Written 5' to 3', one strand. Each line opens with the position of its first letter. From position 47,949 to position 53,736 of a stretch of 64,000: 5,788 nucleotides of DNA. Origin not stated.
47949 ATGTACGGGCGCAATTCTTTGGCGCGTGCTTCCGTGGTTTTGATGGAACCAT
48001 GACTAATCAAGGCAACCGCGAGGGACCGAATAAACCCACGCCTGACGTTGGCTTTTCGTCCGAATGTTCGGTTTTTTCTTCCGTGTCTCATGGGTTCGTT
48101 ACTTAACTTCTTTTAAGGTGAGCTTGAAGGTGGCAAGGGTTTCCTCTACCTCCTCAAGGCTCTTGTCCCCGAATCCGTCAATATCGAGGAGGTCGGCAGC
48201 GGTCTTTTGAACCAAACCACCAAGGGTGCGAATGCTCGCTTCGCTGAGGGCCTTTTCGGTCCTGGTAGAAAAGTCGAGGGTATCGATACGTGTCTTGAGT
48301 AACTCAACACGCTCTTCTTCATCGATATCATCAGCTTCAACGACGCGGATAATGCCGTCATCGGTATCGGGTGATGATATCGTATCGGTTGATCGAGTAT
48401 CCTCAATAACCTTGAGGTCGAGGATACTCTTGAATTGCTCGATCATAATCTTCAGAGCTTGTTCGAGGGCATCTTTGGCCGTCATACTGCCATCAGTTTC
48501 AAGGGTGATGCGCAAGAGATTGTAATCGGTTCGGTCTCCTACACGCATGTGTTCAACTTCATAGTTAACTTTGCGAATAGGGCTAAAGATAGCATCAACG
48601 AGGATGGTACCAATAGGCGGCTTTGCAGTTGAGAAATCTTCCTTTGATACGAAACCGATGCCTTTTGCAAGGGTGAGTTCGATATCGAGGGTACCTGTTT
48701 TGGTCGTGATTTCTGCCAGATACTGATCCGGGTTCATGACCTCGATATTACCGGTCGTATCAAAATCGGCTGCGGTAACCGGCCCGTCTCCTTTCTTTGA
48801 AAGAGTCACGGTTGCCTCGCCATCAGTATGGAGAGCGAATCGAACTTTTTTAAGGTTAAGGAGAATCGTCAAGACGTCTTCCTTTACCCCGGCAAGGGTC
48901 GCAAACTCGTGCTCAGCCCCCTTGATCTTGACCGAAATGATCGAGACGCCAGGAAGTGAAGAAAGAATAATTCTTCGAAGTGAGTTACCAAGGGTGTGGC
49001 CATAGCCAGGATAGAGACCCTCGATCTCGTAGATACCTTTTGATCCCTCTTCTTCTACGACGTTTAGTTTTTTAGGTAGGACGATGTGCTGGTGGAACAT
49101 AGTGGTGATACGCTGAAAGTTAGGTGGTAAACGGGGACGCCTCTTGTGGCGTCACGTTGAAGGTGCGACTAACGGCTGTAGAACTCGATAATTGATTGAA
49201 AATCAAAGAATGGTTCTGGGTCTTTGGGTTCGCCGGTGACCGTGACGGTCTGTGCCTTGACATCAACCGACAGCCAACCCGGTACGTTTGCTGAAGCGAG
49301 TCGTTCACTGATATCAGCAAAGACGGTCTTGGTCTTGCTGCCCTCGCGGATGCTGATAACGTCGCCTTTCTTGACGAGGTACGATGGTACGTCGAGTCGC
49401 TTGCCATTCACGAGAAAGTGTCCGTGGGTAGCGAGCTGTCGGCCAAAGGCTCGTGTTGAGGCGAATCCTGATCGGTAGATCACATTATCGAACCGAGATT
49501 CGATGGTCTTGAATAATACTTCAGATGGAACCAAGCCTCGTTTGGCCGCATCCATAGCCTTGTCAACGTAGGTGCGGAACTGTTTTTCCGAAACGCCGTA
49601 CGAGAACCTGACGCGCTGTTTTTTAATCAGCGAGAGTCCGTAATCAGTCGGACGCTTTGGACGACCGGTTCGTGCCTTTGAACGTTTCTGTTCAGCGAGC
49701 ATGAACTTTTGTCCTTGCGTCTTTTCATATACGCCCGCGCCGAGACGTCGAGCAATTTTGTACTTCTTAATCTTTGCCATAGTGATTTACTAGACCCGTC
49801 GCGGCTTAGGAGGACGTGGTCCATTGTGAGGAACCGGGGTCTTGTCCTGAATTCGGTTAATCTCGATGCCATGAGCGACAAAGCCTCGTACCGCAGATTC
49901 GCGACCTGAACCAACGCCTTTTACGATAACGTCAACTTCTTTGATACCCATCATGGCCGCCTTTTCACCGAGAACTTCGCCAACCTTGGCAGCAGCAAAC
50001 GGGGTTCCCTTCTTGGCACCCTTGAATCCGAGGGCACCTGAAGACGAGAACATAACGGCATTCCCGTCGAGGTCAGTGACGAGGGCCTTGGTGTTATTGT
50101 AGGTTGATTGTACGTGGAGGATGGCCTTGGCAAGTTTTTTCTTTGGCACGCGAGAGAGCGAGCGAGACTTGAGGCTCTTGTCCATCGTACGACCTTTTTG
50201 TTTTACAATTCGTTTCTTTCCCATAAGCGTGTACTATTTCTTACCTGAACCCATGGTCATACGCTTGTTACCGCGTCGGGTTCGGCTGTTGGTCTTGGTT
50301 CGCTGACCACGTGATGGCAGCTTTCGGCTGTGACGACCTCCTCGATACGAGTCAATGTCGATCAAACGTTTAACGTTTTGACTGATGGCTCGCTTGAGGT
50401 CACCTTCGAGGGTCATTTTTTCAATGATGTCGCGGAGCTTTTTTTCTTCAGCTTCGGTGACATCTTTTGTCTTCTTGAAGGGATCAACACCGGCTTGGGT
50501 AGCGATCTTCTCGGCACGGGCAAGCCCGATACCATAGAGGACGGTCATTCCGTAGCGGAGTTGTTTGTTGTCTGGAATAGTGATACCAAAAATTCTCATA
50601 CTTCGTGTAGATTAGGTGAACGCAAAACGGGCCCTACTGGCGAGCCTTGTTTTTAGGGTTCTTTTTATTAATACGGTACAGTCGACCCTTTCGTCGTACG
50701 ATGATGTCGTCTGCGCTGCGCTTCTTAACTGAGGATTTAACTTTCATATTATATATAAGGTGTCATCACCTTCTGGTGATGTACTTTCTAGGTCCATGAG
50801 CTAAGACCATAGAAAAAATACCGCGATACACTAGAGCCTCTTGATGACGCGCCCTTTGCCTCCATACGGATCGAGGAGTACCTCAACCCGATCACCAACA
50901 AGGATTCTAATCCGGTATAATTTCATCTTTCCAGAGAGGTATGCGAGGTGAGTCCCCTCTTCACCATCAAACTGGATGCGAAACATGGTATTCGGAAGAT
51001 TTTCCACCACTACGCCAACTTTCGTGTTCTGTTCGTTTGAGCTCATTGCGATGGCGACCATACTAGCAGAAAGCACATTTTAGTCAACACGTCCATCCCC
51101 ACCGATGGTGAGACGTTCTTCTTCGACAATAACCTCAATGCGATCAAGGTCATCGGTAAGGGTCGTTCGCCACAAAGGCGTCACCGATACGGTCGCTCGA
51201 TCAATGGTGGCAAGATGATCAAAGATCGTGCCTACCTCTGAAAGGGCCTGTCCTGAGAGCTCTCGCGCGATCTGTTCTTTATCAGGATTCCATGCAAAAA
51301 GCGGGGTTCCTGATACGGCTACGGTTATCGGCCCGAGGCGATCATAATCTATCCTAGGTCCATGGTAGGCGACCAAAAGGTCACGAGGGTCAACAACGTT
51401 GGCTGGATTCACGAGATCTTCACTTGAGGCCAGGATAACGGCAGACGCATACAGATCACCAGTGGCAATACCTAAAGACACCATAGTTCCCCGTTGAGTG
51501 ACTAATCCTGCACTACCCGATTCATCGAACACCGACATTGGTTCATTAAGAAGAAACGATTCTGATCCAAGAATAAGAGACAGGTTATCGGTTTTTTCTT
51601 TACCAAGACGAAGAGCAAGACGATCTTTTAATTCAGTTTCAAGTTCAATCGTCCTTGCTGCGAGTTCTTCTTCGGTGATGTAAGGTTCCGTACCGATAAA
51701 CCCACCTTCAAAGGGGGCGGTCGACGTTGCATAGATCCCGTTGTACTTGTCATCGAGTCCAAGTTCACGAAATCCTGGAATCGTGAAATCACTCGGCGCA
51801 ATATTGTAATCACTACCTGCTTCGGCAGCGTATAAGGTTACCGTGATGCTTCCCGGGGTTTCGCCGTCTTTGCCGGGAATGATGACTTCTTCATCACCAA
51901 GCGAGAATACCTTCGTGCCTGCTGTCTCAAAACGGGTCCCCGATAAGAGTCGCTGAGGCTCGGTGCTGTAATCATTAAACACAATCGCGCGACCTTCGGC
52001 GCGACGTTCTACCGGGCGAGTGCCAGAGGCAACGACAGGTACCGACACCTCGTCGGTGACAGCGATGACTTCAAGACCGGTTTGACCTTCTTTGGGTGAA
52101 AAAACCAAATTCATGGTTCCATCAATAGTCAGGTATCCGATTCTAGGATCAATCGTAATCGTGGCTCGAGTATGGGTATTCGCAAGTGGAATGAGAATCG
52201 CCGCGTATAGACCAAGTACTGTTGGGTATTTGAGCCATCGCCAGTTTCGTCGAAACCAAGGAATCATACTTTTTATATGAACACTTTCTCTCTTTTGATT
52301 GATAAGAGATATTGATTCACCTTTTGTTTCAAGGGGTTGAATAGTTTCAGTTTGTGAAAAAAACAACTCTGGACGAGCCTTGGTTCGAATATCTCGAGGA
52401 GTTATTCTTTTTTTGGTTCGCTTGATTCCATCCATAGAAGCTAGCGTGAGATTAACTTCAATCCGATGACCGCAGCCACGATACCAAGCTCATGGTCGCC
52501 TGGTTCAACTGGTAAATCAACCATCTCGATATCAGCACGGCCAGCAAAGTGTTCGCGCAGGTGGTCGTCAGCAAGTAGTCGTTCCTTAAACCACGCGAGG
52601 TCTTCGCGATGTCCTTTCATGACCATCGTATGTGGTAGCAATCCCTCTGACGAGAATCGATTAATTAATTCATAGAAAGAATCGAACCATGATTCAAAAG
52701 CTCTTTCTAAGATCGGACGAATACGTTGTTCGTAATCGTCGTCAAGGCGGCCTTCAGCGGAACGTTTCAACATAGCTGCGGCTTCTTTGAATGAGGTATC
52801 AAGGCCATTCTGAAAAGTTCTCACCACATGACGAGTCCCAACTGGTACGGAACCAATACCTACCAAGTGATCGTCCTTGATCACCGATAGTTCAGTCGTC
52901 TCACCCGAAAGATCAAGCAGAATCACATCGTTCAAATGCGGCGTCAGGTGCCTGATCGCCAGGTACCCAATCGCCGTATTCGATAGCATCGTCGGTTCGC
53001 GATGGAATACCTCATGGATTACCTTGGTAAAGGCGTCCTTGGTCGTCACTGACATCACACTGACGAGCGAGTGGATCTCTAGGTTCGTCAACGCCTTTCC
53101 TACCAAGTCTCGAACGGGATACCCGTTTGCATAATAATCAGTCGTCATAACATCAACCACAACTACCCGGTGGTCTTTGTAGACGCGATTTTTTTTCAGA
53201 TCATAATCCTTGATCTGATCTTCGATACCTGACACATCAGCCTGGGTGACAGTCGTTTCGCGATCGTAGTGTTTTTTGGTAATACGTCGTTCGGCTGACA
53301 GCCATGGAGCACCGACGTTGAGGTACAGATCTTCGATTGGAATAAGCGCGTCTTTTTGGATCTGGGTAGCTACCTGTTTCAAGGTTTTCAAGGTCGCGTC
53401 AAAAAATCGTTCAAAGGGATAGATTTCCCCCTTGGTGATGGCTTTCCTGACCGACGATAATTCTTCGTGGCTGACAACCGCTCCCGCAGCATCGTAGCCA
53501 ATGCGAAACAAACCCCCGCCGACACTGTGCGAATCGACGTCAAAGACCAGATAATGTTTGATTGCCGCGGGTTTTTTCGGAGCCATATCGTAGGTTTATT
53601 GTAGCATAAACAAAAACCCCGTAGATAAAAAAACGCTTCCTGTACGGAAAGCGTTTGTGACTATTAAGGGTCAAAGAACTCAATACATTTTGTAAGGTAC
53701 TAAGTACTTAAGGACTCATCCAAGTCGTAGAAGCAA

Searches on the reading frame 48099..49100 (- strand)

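Call 53: search_protein_families(library=pfam, proteins=[window:48099-49100:-], max_evalue=0.001)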
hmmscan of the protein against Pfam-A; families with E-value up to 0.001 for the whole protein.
window:48099-49100:- (333 aa): 4 families
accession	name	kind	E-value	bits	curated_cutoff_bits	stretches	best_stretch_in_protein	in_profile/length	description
PF01000.31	RNA_pol_A_bac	-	6.6e-27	94.5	33.9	1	57-173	1-119/119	RNA polymerase Rpb3/RpoA insert domain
PF01193.29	RNA_pol_L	-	4.2e-22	78.1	24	1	31-223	5-74/74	RNA polymerase Rpb3/Rpb11 dimerisation domain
PF03118.21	RNA_pol_A_CTD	-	6.2e-16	58.3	23.8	1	261-323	4-66/67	Bacterial RNA polymerase, alpha chain C terminal domain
PF13656.11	RNA_pol_L_2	-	1.7e-06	28.1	27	0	179-227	31-73/75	RNA polymerase Rpb3/Rpb11 dimerisation domain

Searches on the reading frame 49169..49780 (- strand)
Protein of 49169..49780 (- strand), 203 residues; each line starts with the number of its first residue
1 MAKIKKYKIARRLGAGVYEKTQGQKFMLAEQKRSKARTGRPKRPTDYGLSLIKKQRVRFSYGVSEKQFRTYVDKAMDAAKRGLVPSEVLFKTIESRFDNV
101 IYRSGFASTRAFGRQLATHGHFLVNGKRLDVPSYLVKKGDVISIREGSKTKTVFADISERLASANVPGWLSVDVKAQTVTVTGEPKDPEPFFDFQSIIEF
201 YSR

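Call 53: search_protein_families(library=pfam, proteins=[window:49169-49780:-], max_evalue=0.001)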
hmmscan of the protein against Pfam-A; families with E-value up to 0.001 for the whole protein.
window:49169-49780:- (203 aa): 2 families
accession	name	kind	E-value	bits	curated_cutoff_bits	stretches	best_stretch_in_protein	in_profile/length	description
PF01479.30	S4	-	1.5e-16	60.2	22.8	1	96-142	2-48/48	S4 domain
PF00163.24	Ribosomal_S4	-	1.8e-12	48.2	23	1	5-79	5-81/95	Ribosomal protein S4/S9 N-terminal domain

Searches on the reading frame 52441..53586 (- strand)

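Call 53: search_protein_families(library=pfam, proteins=[window:52441-53586:-], max_evalue=0.001)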
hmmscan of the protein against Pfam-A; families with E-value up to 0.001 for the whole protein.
window:52441-53586:- (381 aa): 2 families
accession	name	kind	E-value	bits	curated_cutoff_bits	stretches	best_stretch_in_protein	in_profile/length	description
PF14450.12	FtsA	-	2.7e-05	25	31.8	1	223-275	2-54/127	Cell division protein FtsA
PF02541.22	Ppx-GppA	-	7e-05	22.8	27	1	205-282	98-174/285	Ppx/GppA phosphatase family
